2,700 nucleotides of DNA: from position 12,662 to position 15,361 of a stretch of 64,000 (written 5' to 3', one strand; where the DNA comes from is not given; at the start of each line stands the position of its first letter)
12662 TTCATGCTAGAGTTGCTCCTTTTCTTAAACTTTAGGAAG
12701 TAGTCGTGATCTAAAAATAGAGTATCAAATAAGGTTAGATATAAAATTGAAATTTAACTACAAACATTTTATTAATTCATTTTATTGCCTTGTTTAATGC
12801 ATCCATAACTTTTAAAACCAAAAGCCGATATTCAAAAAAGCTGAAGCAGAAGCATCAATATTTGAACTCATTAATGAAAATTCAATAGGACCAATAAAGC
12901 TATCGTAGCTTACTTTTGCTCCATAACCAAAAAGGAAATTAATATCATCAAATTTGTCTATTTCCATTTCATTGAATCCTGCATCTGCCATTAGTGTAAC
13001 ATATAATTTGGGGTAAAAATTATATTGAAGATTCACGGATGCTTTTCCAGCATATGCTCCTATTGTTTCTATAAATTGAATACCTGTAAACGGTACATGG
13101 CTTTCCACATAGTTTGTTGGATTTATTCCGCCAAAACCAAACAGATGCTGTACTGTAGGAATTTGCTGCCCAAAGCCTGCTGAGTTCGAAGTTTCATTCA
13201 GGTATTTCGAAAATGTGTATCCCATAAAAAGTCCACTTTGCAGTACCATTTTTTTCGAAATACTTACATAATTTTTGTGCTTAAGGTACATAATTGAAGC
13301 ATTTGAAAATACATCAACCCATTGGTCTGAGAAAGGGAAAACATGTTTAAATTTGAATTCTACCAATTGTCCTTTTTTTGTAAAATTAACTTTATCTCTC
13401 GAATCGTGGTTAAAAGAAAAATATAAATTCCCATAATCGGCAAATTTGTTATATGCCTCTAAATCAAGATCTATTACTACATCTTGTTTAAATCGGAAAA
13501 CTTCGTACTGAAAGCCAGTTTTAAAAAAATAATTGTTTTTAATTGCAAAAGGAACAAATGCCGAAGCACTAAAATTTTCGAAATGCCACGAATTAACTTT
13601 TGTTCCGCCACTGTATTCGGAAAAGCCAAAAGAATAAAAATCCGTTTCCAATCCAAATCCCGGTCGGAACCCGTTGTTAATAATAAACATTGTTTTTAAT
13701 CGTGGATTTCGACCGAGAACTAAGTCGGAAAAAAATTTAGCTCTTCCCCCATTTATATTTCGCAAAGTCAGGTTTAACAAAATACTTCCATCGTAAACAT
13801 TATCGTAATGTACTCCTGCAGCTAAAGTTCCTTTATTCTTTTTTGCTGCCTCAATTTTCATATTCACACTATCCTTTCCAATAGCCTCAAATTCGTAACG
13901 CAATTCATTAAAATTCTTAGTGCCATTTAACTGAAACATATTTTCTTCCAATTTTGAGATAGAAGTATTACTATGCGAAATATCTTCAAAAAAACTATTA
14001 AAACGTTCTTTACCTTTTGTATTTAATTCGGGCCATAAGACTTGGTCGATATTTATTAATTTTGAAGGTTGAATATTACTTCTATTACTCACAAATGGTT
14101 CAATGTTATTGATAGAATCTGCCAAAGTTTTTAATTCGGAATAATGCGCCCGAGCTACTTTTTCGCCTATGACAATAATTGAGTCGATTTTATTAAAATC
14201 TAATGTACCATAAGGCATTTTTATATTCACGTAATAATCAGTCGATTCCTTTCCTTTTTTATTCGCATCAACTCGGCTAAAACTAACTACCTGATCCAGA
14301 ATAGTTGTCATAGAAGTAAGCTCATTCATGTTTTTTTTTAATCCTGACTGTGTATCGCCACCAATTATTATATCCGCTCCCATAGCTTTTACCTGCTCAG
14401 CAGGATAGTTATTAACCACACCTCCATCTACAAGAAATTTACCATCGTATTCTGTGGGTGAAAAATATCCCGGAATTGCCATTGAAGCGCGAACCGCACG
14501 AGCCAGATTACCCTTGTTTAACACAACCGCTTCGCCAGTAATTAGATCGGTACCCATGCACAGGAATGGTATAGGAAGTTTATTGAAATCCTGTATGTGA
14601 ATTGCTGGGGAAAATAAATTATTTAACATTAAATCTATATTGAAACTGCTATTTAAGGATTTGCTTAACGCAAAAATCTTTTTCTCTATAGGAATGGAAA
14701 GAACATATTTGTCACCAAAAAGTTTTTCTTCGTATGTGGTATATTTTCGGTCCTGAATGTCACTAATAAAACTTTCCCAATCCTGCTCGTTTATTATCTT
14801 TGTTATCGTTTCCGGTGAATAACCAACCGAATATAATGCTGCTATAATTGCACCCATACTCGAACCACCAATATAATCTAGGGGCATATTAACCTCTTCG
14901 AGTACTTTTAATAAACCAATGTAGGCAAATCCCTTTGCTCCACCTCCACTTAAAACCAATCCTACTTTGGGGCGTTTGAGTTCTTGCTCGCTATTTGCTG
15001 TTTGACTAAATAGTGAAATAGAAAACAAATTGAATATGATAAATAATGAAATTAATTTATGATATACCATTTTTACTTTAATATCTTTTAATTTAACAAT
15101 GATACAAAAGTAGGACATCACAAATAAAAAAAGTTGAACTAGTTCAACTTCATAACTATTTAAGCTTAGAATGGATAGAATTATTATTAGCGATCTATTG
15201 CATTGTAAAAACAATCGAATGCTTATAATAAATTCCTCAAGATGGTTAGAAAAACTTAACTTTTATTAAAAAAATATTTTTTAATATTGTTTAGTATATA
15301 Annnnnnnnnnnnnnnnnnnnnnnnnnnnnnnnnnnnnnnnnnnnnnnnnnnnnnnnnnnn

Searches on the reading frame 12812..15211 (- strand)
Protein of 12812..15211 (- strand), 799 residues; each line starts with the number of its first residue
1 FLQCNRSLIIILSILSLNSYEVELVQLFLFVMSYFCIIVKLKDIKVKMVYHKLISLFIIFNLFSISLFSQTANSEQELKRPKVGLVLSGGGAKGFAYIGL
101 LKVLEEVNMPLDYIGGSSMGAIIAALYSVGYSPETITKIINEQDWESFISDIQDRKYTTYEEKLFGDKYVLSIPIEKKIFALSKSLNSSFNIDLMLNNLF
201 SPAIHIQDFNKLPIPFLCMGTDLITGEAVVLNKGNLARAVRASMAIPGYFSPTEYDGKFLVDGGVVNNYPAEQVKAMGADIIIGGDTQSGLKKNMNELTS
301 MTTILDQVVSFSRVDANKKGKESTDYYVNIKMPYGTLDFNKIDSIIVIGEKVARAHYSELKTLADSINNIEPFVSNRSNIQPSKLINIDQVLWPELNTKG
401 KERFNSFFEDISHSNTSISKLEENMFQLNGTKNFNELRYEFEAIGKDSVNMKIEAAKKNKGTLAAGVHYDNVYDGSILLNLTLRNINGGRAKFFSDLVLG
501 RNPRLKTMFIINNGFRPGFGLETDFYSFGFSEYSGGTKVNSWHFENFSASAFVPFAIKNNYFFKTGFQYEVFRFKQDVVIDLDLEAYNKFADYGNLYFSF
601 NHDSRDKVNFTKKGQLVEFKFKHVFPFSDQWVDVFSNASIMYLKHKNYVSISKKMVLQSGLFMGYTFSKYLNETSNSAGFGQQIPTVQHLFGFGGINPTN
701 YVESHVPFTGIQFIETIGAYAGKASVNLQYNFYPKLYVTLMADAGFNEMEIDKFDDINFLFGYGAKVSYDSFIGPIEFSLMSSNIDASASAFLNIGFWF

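Call 53: search_protein_families(library=pfam, proteins=[window:12812-15211:-], max_evalue=0.00001)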
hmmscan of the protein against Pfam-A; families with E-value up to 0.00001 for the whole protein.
window:12812-15211:- (799 aa): 2 families
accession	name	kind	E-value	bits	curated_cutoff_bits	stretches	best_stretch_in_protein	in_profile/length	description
PF01734.28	Patatin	-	3.3e-35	122.4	27.7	1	85-273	1-189/191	Patatin-like phospholipase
PF19143.6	Omp85_2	-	5.6e-25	88.9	23.1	1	451-799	5-351/351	OMP85 superfamily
